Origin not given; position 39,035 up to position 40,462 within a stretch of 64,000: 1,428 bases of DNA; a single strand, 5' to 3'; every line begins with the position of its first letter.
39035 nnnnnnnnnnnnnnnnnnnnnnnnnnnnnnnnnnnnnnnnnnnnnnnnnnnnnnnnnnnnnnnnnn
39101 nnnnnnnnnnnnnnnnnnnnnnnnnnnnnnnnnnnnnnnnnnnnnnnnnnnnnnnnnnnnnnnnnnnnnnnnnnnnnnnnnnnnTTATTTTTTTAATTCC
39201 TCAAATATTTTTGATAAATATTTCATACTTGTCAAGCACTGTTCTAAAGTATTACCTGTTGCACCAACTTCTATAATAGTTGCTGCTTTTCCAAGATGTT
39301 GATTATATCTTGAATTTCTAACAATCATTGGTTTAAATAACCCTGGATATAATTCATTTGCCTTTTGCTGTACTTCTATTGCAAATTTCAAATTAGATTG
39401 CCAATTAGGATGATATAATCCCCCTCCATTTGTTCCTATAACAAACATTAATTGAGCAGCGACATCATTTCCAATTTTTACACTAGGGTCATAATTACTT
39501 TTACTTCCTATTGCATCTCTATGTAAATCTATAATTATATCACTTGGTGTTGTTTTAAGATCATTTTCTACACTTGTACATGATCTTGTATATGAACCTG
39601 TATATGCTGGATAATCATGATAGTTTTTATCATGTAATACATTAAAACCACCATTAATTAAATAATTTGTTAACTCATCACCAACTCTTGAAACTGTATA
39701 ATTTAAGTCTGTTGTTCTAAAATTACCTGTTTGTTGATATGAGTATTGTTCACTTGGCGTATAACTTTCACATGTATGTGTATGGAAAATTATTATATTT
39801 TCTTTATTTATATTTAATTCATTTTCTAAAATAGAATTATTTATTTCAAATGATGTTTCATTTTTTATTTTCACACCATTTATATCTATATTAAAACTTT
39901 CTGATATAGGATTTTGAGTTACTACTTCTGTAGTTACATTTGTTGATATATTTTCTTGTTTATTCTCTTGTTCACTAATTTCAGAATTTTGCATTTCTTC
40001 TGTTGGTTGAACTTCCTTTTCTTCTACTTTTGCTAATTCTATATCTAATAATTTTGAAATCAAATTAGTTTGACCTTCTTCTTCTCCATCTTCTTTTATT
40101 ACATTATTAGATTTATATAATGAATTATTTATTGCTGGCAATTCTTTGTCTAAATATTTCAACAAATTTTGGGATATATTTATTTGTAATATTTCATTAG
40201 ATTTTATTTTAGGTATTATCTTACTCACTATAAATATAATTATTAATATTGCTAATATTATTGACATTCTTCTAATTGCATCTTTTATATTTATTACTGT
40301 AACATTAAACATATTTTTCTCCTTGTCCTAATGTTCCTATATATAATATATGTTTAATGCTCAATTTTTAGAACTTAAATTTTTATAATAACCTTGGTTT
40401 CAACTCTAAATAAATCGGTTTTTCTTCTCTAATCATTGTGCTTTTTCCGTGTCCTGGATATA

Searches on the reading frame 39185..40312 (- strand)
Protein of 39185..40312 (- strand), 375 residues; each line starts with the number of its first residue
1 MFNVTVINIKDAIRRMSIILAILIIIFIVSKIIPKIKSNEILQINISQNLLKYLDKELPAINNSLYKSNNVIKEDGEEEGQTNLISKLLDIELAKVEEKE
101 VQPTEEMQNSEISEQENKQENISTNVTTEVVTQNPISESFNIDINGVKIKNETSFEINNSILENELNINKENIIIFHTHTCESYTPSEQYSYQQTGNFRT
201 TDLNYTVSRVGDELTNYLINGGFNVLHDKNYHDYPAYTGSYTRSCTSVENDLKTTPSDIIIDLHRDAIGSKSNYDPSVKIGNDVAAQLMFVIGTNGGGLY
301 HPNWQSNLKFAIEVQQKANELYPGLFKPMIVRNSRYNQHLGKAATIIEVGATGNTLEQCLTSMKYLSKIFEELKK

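Call 13: search_protein_families(library=pfam, proteins=[window:39185-40312:-], max_evalue=0.01)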
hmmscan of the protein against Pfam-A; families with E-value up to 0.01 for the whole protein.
window:39185-40312:- (375 aa): 1 family
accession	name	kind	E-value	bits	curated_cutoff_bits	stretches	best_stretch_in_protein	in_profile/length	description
PF07454.18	SpoIIP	-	2.2e-60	204.9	24.4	1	52-370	5-268/269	Stage II sporulation protein P (SpoIIP)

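Call 56: find_encoding_contigs(protein=window:39185-40312:-, flank=6000, max_places=10)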
Protein window:39185-40312:- (375 aa): 3 contigs read that carry it; 3 places shown.
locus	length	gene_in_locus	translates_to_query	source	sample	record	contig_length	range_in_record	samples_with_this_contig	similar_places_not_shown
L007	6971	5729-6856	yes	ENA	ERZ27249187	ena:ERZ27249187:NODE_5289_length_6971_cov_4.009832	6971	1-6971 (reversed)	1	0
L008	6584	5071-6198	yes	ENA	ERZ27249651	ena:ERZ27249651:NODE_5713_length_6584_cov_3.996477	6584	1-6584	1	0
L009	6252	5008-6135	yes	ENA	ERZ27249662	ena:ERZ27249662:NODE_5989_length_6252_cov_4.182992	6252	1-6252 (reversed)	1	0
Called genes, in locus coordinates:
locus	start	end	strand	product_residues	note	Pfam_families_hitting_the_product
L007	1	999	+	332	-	?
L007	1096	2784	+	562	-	PF01368:DHH, PF02272:DHHA1, PF17768:RecJ_OB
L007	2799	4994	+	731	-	PF13328:HD_4, PF01966:HD, PF04607:RelA_SpoT, PF02824:TGS, PF19296:RelA_AH, PF28438:RelA_RIS, PF13291:ACT_4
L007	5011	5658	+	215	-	PF00753:Lactamase_B, PF23023:Anti-Pycsar_Apyc1 (weak), PF19583:ODP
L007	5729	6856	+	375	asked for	PF07454:SpoIIP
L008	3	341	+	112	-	?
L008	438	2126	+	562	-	PF01368:DHH, PF02272:DHHA1, PF17768:RecJ_OB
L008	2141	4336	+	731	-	PF13328:HD_4, PF01966:HD, PF04607:RelA_SpoT, PF02824:TGS, PF19296:RelA_AH, PF28438:RelA_RIS, PF13291:ACT_4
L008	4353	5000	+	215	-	PF00753:Lactamase_B, PF23023:Anti-Pycsar_Apyc1 (weak), PF19583:ODP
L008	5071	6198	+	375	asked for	PF07454:SpoIIP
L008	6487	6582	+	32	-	?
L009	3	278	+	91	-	?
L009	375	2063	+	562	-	PF01368:DHH, PF02272:DHHA1, PF17768:RecJ_OB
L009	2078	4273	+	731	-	PF13328:HD_4, PF01966:HD, PF04607:RelA_SpoT, PF02824:TGS, PF19296:RelA_AH, PF28438:RelA_RIS, PF13291:ACT_4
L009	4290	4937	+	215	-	PF00753:Lactamase_B, PF23023:Anti-Pycsar_Apyc1 (weak), PF19583:ODP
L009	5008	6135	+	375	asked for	PF07454:SpoIIP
